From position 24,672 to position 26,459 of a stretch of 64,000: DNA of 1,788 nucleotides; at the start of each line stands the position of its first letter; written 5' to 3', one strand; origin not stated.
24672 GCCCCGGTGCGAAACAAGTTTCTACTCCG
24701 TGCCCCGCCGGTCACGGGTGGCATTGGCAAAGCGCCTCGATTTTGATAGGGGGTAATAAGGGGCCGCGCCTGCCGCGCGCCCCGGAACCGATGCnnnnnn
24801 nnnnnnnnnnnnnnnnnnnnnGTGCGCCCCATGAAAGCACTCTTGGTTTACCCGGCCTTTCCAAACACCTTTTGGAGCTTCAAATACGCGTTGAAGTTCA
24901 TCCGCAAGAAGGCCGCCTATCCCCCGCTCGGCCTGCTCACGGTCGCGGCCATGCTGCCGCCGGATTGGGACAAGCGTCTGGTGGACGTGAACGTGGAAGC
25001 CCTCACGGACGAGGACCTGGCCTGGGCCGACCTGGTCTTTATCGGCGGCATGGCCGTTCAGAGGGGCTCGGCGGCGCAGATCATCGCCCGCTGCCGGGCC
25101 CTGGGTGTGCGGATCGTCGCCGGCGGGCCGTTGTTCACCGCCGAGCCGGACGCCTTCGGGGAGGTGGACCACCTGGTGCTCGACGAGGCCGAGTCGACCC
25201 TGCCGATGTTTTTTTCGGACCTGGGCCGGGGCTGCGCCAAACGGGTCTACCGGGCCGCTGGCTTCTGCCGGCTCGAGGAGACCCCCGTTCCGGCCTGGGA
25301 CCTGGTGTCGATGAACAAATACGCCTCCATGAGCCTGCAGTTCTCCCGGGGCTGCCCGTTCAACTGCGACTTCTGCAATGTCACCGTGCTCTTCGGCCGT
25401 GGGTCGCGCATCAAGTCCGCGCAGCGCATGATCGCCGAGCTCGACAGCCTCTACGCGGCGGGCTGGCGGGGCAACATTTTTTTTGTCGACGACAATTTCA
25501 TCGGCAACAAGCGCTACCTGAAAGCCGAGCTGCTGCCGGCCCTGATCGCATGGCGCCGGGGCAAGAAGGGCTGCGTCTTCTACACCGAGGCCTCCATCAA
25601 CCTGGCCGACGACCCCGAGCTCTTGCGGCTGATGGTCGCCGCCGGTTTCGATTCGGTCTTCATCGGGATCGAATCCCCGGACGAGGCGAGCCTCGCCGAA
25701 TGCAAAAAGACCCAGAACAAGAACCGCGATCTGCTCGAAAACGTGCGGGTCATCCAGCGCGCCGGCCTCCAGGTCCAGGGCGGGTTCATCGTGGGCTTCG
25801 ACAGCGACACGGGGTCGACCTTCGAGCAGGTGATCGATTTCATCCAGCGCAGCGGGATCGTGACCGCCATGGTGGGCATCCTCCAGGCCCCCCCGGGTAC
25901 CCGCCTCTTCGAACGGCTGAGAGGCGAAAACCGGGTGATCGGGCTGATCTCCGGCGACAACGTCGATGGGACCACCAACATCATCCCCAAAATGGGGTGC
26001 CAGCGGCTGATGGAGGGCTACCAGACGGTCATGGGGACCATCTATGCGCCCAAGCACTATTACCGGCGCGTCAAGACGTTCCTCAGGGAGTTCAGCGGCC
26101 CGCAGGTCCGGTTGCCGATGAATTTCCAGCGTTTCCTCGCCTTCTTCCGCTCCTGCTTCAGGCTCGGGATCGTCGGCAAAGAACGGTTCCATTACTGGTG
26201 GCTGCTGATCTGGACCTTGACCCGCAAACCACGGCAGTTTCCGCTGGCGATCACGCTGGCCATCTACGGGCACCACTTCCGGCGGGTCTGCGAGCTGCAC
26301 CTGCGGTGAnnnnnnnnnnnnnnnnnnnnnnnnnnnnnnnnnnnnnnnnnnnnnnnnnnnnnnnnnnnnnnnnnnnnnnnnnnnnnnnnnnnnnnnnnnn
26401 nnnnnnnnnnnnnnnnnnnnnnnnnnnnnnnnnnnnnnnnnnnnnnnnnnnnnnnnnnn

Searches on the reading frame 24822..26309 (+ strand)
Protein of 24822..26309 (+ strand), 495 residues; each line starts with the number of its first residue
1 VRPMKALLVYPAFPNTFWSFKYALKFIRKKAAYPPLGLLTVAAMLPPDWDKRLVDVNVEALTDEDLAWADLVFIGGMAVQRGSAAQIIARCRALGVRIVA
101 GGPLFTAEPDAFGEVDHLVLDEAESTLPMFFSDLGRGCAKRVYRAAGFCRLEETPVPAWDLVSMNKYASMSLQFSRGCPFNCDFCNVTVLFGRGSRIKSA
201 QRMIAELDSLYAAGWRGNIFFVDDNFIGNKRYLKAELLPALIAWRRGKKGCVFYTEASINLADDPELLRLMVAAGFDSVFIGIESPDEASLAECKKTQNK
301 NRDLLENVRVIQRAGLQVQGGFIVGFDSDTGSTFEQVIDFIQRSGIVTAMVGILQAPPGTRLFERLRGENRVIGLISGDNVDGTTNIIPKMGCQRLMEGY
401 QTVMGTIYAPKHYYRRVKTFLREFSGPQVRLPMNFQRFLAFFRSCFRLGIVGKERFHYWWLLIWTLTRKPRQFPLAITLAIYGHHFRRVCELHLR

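Call 3: search_protein_families(library=pfam, proteins=[window:24822-26309:+], max_evalue=0.01)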
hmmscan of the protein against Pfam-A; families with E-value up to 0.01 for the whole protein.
window:24822-26309:+ (495 aa): 3 families
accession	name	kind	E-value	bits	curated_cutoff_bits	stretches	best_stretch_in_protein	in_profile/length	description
PF13282.11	DUF4070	-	9.9e-38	129.9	22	1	360-492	1-137/144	Domain of unknown function (DUF4070)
PF04055.27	Radical_SAM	-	2.1e-18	67.5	29.5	1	173-341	2-166/166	Radical SAM superfamily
PF02310.24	B12-binding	-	5.5e-08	33.1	32.1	1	33-128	12-118/121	B12 binding domain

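Call 5: search_protein_families(library=ncbifam, proteins=[window:24822-26309:+], max_evalue=0.001)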
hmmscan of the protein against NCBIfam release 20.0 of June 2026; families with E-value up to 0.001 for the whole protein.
window:24822-26309:+ (495 aa): 21 families
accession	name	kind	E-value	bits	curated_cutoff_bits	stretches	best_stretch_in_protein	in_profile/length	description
TIGR04479.1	bcpD_PhpK_rSAM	subfamily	2.9e-24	85.3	600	1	151-344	223-409/504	PhpK family radical SAM P-methyltransferase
TIGR04072.2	rSAM_ladder_B12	equivalog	2e-19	69.6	360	1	84-369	86-375/443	lipid biosynthesis B12-binding/radical SAM protein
NF050148.1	rSAM_ApyD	equivalog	1.5e-18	66.6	750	1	151-366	179-393/645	RiPP biosynthesis radical SAM protein ApyD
TIGR02026.1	BchE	equivalog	2e-18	66.6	481.35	1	157-372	175-393/497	magnesium-protoporphyrin IX monomethyl ester anaerobic oxidative cyclase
TIGR03471.1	HpnJ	equivalog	2.4e-18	66.3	577.6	1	167-400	195-420/472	hopanoid biosynthesis associated radical SAM protein HpnJ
NF045585.1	rSAM_slr0320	equivalog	8.6e-18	64.1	775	1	170-318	236-381/511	photosystem II high light acclimation radical SAM protein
TIGR04013.1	B12_SAM_MJ_1487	hypoth_equivalog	9.1e-16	57.7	251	1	77-205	52-187/382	TIGR04013 family B12-binding domain/radical SAM domain-containing protein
TIGR04014.1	B12_SAM_MJ_0865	equivalog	4.9e-15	55.3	360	1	168-364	159-356/434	methyl-coenzyme M reductase glutamine C-methyltransferase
TIGR04367.1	HpnR_B12_rSAM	equivalog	6.8e-15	54.6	650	1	169-362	186-369/490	hopanoid C-3 methylase HpnR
NF033070.1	rSAM_AprD4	equivalog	1.8e-13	50.2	500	1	147-365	166-389/456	AprD4 family radical SAM diol-dehydratase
NF038361.1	rSAM_Sden_1168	equivalog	1.8e-11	43.3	575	1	170-367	283-474/560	Sden_1168 family B12-binding radical SAM P-methyltransferase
TIGR04295.1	B12_rSAM_oligo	hypoth_equivalog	1.8e-10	40.1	400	1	168-309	199-327/422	TIGR04295 family B12-binding domain-containing radical SAM protein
TIGR03975.1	rSAM_ocin_1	subfamily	5.6e-09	35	281.85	1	168-342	260-428/606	RiPP maturation radical SAM C-methyltransferase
NF033712.0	B12_rSAM_KedN5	subfamily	1.1e-06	27.1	700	1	166-339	192-365/624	KedN5 family methylcobalamin-dependent radical SAM C-methyltransferase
TIGR00089.1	TIGR00089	subfamily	1.4e-05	24.1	251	0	165-216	136-186/429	MiaB/RimO family radical SAM methylthiotransferase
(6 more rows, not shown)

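Call 23: find_homologous_proteins(query=window:24831-26309:+, max_evalue=1e-10)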
Query window:24831-26309:+ (492 aa): 8000 proteins with E <= 1e-10 among 8000 candidates; the best 120 are listed.
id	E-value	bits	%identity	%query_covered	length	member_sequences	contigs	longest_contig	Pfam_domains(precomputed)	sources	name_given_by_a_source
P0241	0.0e+0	1143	100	100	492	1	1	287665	PF04055.28,PF13282.12,PF02310.25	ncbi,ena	-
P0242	0.0e+0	1025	88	100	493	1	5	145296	PF04055.28,PF13282.12,PF02310.25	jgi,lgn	jgi:radical SAM superfamily enzyme YgiQ (UPF0313 family)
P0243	0.0e+0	1023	88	100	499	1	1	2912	PF04055.28,PF13282.12,PF02310.25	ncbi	-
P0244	2.3e-268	909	78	100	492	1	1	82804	PF04055.28,PF13282.12,PF02310.25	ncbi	-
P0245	3.2e-263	892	76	100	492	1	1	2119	PF04055.28,PF13282.12,PF02310.25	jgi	jgi:radical SAM superfamily enzyme YgiQ (UPF0313 family)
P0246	1.8e-262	889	76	100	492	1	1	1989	PF04055.28,PF13282.12,PF02310.25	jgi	-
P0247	1.8e-262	889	76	100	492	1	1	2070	PF04055.28,PF13282.12,PF02310.25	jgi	-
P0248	2.0e-262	889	74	100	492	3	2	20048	PF04055.28,PF13282.12,PF02310.25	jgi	jgi:radical SAM superfamily enzyme YgiQ (UPF0313 family)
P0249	4.7e-262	888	75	100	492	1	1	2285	PF04055.28,PF13282.12,PF02310.25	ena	-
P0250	5.5e-261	885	76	100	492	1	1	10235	PF04055.28,PF13282.12,PF02310.25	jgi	jgi:radical SAM superfamily enzyme YgiQ (UPF0313 family)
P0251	1.4e-260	883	75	100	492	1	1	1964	PF04055.28,PF13282.12,PF02310.25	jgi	jgi:radical SAM superfamily enzyme YgiQ (UPF0313 family)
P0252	1.4e-260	883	75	100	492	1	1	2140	PF04055.28,PF13282.12,PF02310.25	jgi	-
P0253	2.0e-260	883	76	100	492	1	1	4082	PF04055.28,PF13282.12,PF02310.25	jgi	jgi:radical SAM superfamily enzyme YgiQ (UPF0313 family)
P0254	5.0e-260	881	75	100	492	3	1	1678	PF04055.28,PF13282.12,PF02310.25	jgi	jgi:radical SAM superfamily enzyme YgiQ (UPF0313 family)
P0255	5.1e-260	881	75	100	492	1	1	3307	PF04055.28,PF13282.12,PF02310.25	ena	-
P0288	2.1e-257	873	75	100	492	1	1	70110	PF04055.28,PF13282.12,PF02310.25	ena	-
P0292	5.8e-257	871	75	100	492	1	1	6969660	PF04055.28,PF13282.12,PF02310.25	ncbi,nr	ncbi:MAG: B12-binding domain-containing radical SAM protein [Desulfobacterales bacterium]|nr:MAG: B1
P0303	4.8e-256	868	75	100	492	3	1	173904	PF04055.28,PF13282.12,PF02310.25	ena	-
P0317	9.5e-255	864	73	100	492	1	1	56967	PF04055.28,PF13282.12,PF02310.25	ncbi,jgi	jgi:radical SAM superfamily enzyme YgiQ (UPF0313 family)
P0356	2.3e-252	856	71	100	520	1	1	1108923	PF04055.28,PF13282.12,PF02310.25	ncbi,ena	-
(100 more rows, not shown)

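Call 24: find_encoding_contigs(protein=P0292, flank=8000, max_places=1)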
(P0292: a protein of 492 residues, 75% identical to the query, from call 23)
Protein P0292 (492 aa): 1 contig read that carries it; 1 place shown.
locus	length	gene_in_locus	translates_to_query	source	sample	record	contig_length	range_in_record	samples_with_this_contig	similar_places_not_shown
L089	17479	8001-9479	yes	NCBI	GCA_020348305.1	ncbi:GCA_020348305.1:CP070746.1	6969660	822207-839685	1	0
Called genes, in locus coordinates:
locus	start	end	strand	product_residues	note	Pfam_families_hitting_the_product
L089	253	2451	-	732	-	PF00004:AAA (faint), PF00672:HAMP, PF00158:Sigma54_activat, PF14532:Sigma54_activ_2, PF07724:AAA_2 (faint), PF07728:AAA_5 (weak), PF25601:AAA_lid_14, PF02954:HTH_8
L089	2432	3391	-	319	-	PF12974:Phosphonate-bd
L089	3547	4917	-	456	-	PF01266:DAO (faint), PF03486:HI0933_like (faint), PF07992:Pyr_redox_2, PF13738:Pyr_redox_3, PF00070:Pyr_redox, PF02852:Pyr_redox_dim (weak)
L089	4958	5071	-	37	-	PF02694:UPF0060 (weak)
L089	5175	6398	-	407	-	PF13593:SBF_like, PF01758:SBF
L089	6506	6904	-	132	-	PF01022:HTH_5, PF12840:HTH_20 (weak)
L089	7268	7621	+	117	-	-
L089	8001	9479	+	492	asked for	PF02310:B12-binding, PF04055:Radical_SAM, PF13282:DUF4070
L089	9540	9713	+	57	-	-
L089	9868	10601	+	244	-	PF01145:Band_7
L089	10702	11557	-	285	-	PF00753:Lactamase_B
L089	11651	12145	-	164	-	-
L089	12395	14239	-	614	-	PF00989:PAS (weak), PF00989:PAS, PF13188:PAS_8, PF13426:PAS_9, PF00158:Sigma54_activat, PF14532:Sigma54_activ_2, PF25601:AAA_lid_14, PF02954:HTH_8, +6 more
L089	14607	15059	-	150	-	PF07969:Amidohydro_3, PF01979:Amidohydro_1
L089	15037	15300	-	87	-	-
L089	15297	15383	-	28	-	PF05544:Pro_racemase (weak)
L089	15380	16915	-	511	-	PF13522:GATase_6, PF13537:GATase_7, PF00733:Asn_synthase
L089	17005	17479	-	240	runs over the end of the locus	PF02607:B12-binding_2, PF02310:B12-binding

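Call 25: find_encoding_contigs(protein=P0244, flank=8000, max_places=1)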
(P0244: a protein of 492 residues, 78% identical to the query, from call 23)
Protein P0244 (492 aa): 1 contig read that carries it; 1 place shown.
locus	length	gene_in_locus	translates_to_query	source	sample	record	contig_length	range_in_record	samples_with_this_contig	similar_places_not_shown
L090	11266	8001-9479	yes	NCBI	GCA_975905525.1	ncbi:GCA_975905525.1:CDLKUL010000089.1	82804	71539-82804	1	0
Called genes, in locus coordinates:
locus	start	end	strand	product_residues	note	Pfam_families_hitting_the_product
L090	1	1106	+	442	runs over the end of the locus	PF09861:Lar_N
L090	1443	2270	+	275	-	PF20112:DUF6502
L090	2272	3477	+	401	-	PF18914:DUF5666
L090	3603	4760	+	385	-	-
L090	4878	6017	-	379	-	PF05222:AlaDh_PNT_N, PF01262:AlaDh_PNT_C, PF02826:2-Hacid_dh_C (faint)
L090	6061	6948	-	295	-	PF00892:EamA, PF03151:TPT (faint), PF00892:EamA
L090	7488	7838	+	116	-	-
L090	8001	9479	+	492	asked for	PF02310:B12-binding, PF04055:Radical_SAM, PF13282:DUF4070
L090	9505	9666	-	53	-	-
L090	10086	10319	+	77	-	-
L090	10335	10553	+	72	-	PF00085:Thioredoxin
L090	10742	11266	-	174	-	?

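Call 26: find_encoding_contigs(protein=P0356, flank=8000, max_places=1)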
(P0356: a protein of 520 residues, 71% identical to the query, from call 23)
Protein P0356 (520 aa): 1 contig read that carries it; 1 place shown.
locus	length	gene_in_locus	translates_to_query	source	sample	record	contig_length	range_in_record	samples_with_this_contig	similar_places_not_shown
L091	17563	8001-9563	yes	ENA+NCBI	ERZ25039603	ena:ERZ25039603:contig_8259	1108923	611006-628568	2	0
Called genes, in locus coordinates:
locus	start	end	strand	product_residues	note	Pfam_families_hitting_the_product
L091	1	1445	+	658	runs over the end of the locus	PF00890:FAD_binding_2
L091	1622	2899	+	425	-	PF00890:FAD_binding_2 (weak), PF01266:DAO (weak), PF07992:Pyr_redox_2 (faint), PF12831:FAD_oxidored (weak), PF13450:NAD_binding_8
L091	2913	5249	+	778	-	PF07992:Pyr_redox_2 (weak), PF13738:Pyr_redox_3 (weak), PF00890:FAD_binding_2 (weak), PF01266:DAO, PF12831:FAD_oxidored, PF13450:NAD_binding_8, PF13187:Fer4_9, PF02662:FlpD, +8 more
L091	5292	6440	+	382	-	PF13183:Fer4_8, PF13187:Fer4_9 (weak), PF13534:Fer4_17, PF12838:Fer4_7 (weak), PF27541:CitB (weak)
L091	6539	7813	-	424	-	PF14306:PUA_2, PF01747:ATP-sulfurylase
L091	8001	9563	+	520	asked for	PF02310:B12-binding (weak), PF04055:Radical_SAM, PF13282:DUF4070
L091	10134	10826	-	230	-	-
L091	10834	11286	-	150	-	-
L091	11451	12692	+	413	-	PF00872:Transposase_mut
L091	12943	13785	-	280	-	PF02596:DUF169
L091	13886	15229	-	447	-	PF00289:Biotin_carb_N, PF02222:ATP-grasp (weak), PF02786:CPSase_L_D2, PF07478:Dala_Dala_lig_C (weak), PF02785:Biotin_carb_C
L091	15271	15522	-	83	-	PF00364:Biotin_lipoyl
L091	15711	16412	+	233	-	PF00392:GntR, PF07729:FCD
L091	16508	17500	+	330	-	PF03480:DctP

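Call 31: search_solved_structures(query=window:24831-26309:+, max_evalue=0.01)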
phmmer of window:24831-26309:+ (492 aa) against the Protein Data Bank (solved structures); distinct sequences matched with E-value up to 0.01: 3.
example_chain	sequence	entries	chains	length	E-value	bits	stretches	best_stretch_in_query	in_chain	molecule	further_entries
9ccb_A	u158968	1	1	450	3.4e-13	52.2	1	152-365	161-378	Radical SAM core domain-containing protein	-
6fd2_B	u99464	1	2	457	1.5e-10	43.6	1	145-361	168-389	Putative apramycin biosynthetic oxidoreductase 4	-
5ul2_A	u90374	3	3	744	1e-06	30.8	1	148-348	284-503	OxsB protein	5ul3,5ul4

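Call 56: find_encoding_contigs(protein=P0303, flank=6000, max_places=1)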
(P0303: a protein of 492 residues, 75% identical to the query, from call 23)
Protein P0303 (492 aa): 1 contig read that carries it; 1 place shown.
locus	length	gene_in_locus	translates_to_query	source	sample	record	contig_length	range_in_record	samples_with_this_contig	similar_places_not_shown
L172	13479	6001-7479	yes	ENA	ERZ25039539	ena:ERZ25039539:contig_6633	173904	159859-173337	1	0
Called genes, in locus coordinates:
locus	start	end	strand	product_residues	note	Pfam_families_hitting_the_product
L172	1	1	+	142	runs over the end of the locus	PF01243:PNPOx_N, PF16242:Pyrid_ox_like (weak)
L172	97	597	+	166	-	PF25601:AAA_lid_14, PF02954:HTH_8 (weak)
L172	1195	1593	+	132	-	PF04972:BON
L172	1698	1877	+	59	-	PF05532:CsbD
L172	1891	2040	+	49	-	PF18919:DUF5670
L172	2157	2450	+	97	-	-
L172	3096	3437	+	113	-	-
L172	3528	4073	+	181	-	PF01025:GrpE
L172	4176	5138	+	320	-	PF00226:DnaJ, PF01556:DnaJ_C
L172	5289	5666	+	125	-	PF13591:MerR_2 (weak)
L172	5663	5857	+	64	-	-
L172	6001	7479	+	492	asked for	PF02310:B12-binding (weak), PF04055:Radical_SAM, PF13282:DUF4070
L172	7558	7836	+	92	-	-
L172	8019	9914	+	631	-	PF06480:FtsH_ext, PF07728:AAA_5 (faint), PF20720:nSTAND3 (faint), PF00004:AAA, PF17862:AAA_lid_3, PF01434:Peptidase_M41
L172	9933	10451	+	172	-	PF00005:ABC_tran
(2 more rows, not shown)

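Call 57: find_encoding_contigs(protein=P0288, flank=6000, max_places=1)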
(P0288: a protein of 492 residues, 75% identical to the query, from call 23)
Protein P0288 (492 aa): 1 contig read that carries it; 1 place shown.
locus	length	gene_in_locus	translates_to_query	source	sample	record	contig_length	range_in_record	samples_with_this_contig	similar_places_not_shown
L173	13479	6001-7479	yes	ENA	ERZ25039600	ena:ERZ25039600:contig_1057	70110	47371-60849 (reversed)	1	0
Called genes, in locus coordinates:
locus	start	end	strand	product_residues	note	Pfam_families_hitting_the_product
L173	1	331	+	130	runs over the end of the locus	-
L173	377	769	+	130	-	PF06103:DUF948 (faint)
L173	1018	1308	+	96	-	-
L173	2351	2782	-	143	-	-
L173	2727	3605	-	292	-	-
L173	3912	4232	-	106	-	-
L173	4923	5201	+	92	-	PF03992:ABM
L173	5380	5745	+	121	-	-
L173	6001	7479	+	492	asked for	PF02310:B12-binding, PF04055:Radical_SAM, PF13282:DUF4070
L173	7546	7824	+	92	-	-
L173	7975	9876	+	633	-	PF06480:FtsH_ext, PF06068:TIP49 (weak), PF07728:AAA_5 (weak), PF00004:AAA, PF17862:AAA_lid_3, PF01434:Peptidase_M41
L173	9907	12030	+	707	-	PF11897:DUF3417, PF00343:Phosphorylase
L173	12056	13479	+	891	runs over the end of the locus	PF02629:CoA_binding, PF13380:CoA_binding_2, PF13607:Succ_CoA_lig, PF19045:Ligase_CoA_2, PF13549:ATP-grasp_5, PF13302:Acetyltransf_3, PF00583:Acetyltransf_1, PF13508:Acetyltransf_7 (weak)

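Call 58: find_encoding_contigs(protein=P0317, flank=6000, max_places=1)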
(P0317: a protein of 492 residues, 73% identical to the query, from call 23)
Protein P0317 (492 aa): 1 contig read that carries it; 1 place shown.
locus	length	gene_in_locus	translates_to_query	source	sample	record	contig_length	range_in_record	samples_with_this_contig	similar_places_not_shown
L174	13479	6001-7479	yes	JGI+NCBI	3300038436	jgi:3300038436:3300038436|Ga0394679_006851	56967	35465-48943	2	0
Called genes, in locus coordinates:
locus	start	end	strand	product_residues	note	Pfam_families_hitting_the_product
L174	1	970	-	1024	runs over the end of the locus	PF01266:DAO (weak), PF07992:Pyr_redox_2 (weak), PF12831:FAD_oxidored, PF00890:FAD_binding_2, PF07992:Pyr_redox_2, PF12831:FAD_oxidored, PF13450:NAD_binding_8, PF12838:Fer4_7, +12 more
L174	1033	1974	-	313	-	PF02754:CCG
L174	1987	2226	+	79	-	-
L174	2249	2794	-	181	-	PF12838:Fer4_7 (faint)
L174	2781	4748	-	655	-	PF02730:AFOR_N, PF01314:AFOR_C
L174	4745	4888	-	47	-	-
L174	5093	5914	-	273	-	PF06026:Rib_5-P_isom_A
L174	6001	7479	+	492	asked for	PF02310:B12-binding (weak), PF04055:Radical_SAM, PF13282:DUF4070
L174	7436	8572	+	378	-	PF21088:MS_channel_1st, PF00924:MS_channel_2nd, PF21082:MS_channel_3rd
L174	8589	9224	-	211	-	-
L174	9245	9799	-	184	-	PF00583:Acetyltransf_1 (weak)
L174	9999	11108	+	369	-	PF02811:PHP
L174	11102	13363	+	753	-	PF00924:MS_channel_2nd, PF21082:MS_channel_3rd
